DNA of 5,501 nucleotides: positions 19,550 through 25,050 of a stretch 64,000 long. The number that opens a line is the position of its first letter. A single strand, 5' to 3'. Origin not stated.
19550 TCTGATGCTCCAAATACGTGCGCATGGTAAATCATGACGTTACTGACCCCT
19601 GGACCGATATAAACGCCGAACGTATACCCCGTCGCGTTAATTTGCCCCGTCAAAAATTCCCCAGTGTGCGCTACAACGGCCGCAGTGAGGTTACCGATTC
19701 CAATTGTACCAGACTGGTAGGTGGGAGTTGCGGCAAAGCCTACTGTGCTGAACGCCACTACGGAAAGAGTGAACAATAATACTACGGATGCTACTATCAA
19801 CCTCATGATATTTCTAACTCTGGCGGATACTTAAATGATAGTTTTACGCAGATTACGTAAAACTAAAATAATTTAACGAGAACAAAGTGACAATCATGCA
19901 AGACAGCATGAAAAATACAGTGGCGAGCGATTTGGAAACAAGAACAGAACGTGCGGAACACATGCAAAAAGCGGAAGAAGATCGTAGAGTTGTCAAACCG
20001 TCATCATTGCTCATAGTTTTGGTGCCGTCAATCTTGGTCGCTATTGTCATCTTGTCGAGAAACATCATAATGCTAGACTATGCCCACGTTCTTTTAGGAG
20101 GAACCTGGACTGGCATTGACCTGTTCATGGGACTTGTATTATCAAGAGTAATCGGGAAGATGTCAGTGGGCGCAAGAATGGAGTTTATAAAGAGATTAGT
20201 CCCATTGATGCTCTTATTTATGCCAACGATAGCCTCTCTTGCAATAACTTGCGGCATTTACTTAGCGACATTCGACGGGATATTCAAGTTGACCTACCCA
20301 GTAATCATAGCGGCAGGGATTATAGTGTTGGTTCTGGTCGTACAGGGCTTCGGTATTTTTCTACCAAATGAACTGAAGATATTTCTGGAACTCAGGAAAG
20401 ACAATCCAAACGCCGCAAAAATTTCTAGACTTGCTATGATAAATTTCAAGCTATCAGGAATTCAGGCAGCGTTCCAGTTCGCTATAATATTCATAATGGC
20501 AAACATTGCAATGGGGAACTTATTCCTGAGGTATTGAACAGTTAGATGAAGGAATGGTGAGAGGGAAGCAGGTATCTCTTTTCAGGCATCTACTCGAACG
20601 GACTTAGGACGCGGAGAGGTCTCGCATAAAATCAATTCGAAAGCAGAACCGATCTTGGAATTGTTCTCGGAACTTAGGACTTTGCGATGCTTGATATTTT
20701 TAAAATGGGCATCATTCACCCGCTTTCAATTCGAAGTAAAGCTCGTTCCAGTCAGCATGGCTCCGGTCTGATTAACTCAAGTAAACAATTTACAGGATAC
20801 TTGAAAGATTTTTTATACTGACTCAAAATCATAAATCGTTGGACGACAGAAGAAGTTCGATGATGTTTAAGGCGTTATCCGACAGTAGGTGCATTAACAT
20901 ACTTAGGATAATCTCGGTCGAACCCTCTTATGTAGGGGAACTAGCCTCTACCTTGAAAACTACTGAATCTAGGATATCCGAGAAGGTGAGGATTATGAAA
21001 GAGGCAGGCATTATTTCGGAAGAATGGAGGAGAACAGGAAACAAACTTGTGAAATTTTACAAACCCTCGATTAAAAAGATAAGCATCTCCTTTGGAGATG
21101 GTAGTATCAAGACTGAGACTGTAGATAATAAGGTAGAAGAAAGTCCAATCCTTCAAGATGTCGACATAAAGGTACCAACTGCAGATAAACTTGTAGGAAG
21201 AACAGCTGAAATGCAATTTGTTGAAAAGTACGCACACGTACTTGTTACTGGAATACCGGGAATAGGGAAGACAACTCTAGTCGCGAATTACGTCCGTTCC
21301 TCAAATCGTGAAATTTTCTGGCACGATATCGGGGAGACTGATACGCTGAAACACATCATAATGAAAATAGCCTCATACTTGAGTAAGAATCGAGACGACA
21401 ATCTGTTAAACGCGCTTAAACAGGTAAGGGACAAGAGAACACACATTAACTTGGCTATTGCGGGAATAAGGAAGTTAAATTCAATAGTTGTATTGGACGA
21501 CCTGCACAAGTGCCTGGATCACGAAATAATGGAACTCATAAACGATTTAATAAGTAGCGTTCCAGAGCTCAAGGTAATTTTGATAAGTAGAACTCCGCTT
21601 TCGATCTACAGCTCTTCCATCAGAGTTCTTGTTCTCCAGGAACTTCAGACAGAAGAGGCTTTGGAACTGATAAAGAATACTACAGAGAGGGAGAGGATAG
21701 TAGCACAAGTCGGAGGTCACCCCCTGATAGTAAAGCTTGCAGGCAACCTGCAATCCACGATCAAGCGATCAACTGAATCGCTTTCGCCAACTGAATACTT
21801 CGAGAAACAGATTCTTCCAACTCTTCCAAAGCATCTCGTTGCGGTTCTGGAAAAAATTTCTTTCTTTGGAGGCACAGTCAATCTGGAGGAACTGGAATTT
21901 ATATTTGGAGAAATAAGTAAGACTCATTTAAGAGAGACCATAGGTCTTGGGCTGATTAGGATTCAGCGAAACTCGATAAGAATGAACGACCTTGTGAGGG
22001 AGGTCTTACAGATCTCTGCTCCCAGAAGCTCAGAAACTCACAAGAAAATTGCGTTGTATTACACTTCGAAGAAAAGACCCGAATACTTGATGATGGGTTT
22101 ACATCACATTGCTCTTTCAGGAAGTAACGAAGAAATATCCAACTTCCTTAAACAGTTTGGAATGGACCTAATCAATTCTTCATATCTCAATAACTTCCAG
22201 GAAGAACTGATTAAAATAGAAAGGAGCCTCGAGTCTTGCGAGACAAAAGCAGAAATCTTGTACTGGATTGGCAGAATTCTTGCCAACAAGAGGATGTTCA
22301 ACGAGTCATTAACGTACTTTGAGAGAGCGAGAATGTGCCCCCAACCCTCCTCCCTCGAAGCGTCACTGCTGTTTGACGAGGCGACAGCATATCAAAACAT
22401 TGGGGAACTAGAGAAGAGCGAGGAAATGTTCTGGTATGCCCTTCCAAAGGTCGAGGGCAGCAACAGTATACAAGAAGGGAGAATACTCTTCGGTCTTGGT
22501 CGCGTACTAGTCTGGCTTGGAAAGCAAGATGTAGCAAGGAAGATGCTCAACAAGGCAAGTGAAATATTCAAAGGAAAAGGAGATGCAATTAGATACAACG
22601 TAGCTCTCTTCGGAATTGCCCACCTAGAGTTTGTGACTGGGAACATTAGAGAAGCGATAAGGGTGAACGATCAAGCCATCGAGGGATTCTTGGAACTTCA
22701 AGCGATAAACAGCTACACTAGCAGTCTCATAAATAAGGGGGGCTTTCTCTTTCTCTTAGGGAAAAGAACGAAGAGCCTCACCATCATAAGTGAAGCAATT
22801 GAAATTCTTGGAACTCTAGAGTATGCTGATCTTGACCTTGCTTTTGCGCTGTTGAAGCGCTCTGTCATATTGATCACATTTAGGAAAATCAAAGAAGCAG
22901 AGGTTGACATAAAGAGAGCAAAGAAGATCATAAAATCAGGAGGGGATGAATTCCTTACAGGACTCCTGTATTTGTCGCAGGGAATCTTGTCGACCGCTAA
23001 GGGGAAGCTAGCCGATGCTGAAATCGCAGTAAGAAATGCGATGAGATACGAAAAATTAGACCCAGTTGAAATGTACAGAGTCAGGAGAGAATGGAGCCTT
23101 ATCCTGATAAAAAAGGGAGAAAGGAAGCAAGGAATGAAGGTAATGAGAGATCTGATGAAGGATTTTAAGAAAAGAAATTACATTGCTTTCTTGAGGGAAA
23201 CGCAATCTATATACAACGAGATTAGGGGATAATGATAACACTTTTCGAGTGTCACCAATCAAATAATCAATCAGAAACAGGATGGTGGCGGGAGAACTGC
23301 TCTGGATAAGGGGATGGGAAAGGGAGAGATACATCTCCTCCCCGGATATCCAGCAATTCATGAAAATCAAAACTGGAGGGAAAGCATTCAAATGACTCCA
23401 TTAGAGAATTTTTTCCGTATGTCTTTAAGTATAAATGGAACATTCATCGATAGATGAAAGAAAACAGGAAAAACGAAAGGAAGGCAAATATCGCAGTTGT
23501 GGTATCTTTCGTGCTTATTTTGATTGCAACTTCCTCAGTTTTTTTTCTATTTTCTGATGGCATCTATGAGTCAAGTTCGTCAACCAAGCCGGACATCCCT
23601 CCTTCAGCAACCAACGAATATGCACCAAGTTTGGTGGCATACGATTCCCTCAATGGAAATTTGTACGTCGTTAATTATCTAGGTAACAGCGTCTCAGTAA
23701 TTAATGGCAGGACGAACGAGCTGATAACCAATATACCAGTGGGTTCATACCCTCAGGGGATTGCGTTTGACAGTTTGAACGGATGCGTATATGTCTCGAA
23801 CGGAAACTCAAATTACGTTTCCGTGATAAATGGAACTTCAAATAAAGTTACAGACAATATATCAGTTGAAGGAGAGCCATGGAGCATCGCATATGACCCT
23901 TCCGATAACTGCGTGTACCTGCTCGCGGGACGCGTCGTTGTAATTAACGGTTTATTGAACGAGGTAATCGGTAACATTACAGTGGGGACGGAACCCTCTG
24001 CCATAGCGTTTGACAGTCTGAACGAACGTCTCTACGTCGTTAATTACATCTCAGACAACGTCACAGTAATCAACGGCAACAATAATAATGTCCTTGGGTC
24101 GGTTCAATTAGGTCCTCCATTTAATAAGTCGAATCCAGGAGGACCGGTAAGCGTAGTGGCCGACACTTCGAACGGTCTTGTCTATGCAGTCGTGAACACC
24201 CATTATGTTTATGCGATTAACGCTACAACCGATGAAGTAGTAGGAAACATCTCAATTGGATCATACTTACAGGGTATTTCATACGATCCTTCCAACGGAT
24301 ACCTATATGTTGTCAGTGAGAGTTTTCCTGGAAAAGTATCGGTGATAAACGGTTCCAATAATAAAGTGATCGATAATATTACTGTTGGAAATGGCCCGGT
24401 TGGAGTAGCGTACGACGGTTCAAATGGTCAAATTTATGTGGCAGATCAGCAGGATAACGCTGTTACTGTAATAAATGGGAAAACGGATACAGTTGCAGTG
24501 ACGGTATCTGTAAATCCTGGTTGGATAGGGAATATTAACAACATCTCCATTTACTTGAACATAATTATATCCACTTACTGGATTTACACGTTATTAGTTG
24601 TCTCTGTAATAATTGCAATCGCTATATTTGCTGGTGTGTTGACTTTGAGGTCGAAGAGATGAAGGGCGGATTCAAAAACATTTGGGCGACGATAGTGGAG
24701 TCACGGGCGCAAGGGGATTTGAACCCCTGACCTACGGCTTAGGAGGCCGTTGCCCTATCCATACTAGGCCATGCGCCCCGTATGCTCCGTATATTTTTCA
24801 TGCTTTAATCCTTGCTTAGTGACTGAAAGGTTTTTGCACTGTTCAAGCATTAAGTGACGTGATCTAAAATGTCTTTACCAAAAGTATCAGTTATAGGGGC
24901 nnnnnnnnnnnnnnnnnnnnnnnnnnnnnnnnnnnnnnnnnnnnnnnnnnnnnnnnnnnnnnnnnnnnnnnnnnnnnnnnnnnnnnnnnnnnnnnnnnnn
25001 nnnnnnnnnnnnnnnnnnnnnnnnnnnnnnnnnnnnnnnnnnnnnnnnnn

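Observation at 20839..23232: wHTH - NB-ARC/STAND NTPase - TPR protein isolated by long non-coding spacers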

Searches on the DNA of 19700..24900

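Call 21: search_rna_families(source=window, start=19700, end=24900, threshold=evalue, max_evalue=1)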
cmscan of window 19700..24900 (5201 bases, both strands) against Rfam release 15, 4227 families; matches with E-value up to 1: 4.
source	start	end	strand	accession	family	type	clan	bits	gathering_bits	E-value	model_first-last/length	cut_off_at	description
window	24704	24778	-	RF00005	tRNA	Gene; tRNA;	CL00001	68.7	29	5.8e-14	1-71/71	no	tRNA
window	24703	24778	+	RF04354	Plastid-ycf2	Cis-reg;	-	24.4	65.7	0.099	1-75/75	no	Plastid-ycf2 5UTR RNA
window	24704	24742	+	RF04351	Plastid-psbl-rps4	Cis-reg;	-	21.9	68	0.36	1-53/53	no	Plastid-psbl-rps4 3UTR RNA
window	22744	22882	+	RF00518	speF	Cis-reg; leader;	-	15.7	37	0.98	1-153/153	no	speF leader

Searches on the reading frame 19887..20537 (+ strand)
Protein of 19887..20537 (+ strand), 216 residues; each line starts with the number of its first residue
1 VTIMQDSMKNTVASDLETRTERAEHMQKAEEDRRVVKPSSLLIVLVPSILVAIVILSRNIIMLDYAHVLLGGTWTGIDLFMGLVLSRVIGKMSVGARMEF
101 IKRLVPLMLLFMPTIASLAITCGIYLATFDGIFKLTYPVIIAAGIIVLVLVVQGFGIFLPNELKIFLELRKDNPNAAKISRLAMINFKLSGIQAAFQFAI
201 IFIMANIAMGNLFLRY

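Call 4: search_protein_families(library=pfam, proteins=[window:19887-20537:+], max_evalue=0.1)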
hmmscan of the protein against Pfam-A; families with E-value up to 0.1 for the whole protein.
window:19887-20537:+ (216 aa): 0 families

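Call 42: search_protein_families(library=pfam, proteins=[window:19896-20534:+], max_evalue=10)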
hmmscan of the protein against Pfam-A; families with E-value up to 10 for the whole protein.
seq(213 aa): 1 family
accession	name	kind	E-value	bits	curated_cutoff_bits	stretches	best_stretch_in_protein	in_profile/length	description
PF15102.11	TMEM154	-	0.14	12.4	30.3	1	10-59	37-85/153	TMEM154 protein family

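Call 43: search_protein_families(library=ncbifam, proteins=[window:19896-20537:+], max_evalue=1)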
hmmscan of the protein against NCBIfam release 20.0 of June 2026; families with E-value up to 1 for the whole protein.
window:19896-20537:+ (213 aa): 1 family
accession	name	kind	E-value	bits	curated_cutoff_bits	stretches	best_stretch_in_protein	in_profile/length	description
NF047323.1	trim_DfrA50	exception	0.078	13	355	1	93-148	44-99/158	trimethoprim-resistant dihydrofolate reductase DfrA50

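Call 53: search_solved_structures(query=window:19896-20537:+, max_evalue=10)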
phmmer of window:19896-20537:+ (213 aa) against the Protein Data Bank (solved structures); distinct sequences matched with E-value up to 10: 0.

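Call 56: find_homologous_proteins(query=window:19896-20537:+)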
Query window:19896-20537:+ (213 aa): 224 proteins with E <= 0.001 among 670 candidates; the best 120 are listed.
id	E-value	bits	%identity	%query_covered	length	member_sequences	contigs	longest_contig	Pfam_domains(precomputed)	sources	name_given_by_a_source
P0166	1.3e-127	441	100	100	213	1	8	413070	-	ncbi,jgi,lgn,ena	jgi:hypothetical protein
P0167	1.1e-124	432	100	98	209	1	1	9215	-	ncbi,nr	ncbi:MAG: hypothetical protein M1518_03265 [Candidatus Thermoplasmatota archaeon]|nr:hypothetical pr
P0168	3.1e-99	349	78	100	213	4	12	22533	-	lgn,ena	-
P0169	2.0e-96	339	81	92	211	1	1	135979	-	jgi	jgi:hypothetical protein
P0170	2.4e-96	339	77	100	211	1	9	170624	-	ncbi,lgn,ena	-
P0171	5.3e-91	322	79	90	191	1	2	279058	-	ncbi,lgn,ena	-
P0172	7.9e-91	321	80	90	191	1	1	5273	-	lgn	-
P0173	1.9e-89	317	79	90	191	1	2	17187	-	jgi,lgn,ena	jgi:hypothetical protein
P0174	2.5e-89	316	79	90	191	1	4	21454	-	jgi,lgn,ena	-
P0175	4.3e-89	315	79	90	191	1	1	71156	-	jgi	jgi:hypothetical protein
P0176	3.4e-88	312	78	90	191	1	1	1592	-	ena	-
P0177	5.6e-88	312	76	90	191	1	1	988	-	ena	-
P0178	9.4e-88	311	77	90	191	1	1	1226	-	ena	-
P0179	1.3e-87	311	77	90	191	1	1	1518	-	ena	-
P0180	2.9e-87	309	77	90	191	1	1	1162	-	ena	-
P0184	3.2e-86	306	74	92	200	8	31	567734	-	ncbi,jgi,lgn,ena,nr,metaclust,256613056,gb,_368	ncbi:MAG: hypothetical protein AMDU3_IPLC00004G0363 [Thermoplasmatales archaeon I-plasma]|jgi:hypoth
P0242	9.7e-61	223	58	85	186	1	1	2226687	-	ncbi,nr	ncbi:hypothetical protein IX51_01500 [uncultured archaeon]|nr:hypothetical protein IX51_01500 [uncul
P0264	9.0e-55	203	53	91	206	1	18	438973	-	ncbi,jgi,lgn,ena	ncbi:MAG TPA: hypothetical protein VGG32_09340 [Thermoplasmata archaeon]|jgi:hypothetical protein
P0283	5.7e-53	198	56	81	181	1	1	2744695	-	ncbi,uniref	ncbi:hypothetical protein V6M85_07405 [Sulfolobus tengchongensis]|uniref:Uncharacterized protein n=1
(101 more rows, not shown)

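Call 57: find_encoding_contigs(protein=P0184, flank=6000, max_places=2)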
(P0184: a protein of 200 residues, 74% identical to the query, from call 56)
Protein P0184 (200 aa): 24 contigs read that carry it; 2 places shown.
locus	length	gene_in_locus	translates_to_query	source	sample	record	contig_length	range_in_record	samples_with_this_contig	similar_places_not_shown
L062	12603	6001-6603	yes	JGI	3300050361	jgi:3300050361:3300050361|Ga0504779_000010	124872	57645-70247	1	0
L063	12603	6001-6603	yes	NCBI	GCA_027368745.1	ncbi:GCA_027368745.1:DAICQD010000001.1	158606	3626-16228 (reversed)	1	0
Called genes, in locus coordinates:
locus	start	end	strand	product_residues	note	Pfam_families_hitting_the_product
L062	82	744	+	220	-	PF12895:ANAPC3 (faint), PF07719:TPR_2 (faint), PF13181:TPR_8 (faint), PF13428:TPR_14 (faint), PF13431:TPR_17 (faint), PF14559:TPR_19 (weak)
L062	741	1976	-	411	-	PF01676:Metalloenzyme, PF10143:PhosphMutase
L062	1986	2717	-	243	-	PF01940:DUF92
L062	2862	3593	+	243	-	PF01885:PTS_2-RNA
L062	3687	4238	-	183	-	PF00857:Isochorismatase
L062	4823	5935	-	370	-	PF13229:Beta_helix (faint)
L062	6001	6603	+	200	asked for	-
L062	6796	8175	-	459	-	PF00324:AA_permease, PF13520:AA_permease_2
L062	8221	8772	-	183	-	-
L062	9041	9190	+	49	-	PF01020:Ribosomal_L40e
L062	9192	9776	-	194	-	PF01470:Peptidase_C15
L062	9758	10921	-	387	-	PF02749:QRPTase_N, PF01729:QRPTase_C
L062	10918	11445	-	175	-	PF00857:Isochorismatase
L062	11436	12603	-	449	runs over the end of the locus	PF00133:tRNA-synt_1 (faint), PF01406:tRNA-synt_1e, PF09334:tRNA-synt_1g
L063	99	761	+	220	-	PF12895:ANAPC3 (faint), PF07719:TPR_2 (faint), PF13181:TPR_8 (faint), PF13428:TPR_14 (faint), PF13431:TPR_17 (faint), PF14559:TPR_19 (weak)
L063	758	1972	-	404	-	PF01676:Metalloenzyme, PF10143:PhosphMutase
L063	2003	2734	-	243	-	PF01940:DUF92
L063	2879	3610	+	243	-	PF01885:PTS_2-RNA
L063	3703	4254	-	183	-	PF00857:Isochorismatase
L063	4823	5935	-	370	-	PF13229:Beta_helix (faint)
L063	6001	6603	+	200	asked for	-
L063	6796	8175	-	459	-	PF00324:AA_permease, PF13520:AA_permease_2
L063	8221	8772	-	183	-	-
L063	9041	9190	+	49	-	PF01020:Ribosomal_L40e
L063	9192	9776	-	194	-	PF01470:Peptidase_C15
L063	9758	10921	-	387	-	PF02749:QRPTase_N, PF01729:QRPTase_C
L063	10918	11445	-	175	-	PF00857:Isochorismatase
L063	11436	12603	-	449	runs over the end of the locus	PF00133:tRNA-synt_1 (faint), PF01406:tRNA-synt_1e, PF09334:tRNA-synt_1g (weak)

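Call 58: find_encoding_contigs(protein=P0283, flank=6000, max_places=1)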
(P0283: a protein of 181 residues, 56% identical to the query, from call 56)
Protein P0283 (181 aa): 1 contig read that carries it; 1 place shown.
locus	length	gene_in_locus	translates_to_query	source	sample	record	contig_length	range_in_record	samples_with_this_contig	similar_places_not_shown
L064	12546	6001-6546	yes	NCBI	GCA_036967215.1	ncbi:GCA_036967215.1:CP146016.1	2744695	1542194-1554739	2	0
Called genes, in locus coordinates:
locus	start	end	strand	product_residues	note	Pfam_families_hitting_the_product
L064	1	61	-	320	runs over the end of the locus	PF00004:AAA (faint), PF01637:ATPase_2, PF13173:AAA_14 (faint), PF13401:AAA_22 (weak), PF21100:WHD_MCM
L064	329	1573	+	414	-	-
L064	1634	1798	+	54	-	-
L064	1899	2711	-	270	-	PF04909:Amidohydro_2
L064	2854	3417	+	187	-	PF00857:Isochorismatase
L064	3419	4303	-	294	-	PF06157:DUF973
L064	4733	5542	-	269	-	-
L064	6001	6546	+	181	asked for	-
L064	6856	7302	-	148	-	-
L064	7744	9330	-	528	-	PF04055:Radical_SAM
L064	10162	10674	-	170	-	PF04343:DUF488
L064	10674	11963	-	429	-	PF00070:Pyr_redox (faint), PF00890:FAD_binding_2 (faint), PF01266:DAO (weak), PF01593:Amino_oxidase, PF01946:Thi4 (weak), PF07992:Pyr_redox_2 (weak), PF12831:FAD_oxidored (weak), PF13450:NAD_binding_8, +2 more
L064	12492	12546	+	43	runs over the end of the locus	-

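Call 59: find_encoding_contigs(protein=P0242, flank=6000, max_places=1)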
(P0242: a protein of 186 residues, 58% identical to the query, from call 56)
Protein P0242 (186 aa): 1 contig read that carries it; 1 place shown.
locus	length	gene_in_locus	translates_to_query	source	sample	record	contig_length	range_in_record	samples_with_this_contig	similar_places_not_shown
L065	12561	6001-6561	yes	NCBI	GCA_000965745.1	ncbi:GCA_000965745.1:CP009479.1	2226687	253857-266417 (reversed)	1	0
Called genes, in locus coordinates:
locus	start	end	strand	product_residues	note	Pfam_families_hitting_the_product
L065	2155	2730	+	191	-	PF03352:Adenine_glyco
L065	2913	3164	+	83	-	-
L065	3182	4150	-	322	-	PF19020:Ta1207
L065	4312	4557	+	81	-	-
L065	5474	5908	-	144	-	PF13404:HTH_AsnC-type, PF13412:HTH_24 (weak)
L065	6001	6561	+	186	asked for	-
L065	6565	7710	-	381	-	PF00266:Aminotran_5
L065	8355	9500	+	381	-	PF07690:MFS_1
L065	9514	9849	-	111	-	-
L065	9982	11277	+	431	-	PF13393:tRNA-synt_His, PF00587:tRNA-synt_2b (faint), PF03129:HGTP_anticodon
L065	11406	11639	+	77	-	PF01037:AsnC_trans_reg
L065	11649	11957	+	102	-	-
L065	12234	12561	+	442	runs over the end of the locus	-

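Call 60: find_encoding_contigs(protein=P0264, flank=6000, max_places=1)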
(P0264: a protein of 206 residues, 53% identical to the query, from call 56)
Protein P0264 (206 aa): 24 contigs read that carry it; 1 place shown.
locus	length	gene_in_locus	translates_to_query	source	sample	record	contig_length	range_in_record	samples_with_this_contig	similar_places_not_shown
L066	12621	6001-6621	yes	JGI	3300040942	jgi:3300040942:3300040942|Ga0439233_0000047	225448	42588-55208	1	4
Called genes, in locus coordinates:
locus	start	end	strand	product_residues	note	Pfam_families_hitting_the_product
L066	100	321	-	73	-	-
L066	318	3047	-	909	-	PF00115:COX1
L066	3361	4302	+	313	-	PF01370:Epimerase, PF04321:RmlD_sub_bind (weak), PF05368:NmrA, PF13460:NAD_binding_10, PF16363:GDP_Man_Dehyd (faint)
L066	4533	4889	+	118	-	PF02311:AraC_binding, PF07883:Cupin_2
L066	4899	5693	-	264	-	PF23441:SDR, PF00106:adh_short, PF13561:adh_short_C2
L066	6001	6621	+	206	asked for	-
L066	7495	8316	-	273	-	PF00561:Abhydrolase_1, PF12146:Hydrolase_4, PF12697:Abhydrolase_6, PF00326:Peptidase_S9 (faint)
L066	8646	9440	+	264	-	PF12146:Hydrolase_4, PF00561:Abhydrolase_1, PF12697:Abhydrolase_6, PF00326:Peptidase_S9 (faint)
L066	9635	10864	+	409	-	PF05977:MFS_3 (weak), PF07690:MFS_1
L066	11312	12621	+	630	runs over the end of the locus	PF00211:Guanylate_cyc, PF13428:TPR_14 (faint), PF13431:TPR_17 (faint), PF07719:TPR_2 (faint), PF13181:TPR_8 (faint), PF14559:TPR_19 (weak), PF13371:TPR_9 (weak), PF14559:TPR_19 (weak), +4 more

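Call 73: predict_structure(alignment_id=A5)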
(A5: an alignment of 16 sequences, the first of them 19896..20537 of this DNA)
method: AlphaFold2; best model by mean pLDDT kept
length: 213 residues; sequences in the alignment: 16
mean_pLDDT: 75.7   pTM: 0.61
mean pLDDT of the five models: 75.7, 72.4, 72.2, 68.2, 61.3
residues with pLDDT >= 90: 8; 70-90: 136; 50-70: 69; < 50: 0
segments of 3 or more residues with pLDDT < 50: none
pLDDT, mean of each block of 10 residues (from residue 1): 62 64 58 66 71 73 76 85 88 85 75 67 60 74 82 86 88 89 87 82 74 68
secondary structure, 60 per line:
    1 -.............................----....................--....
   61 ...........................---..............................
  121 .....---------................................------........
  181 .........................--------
elements in order: H2-30 H35-54 H57-87 H91-125 H135-166 H173-205
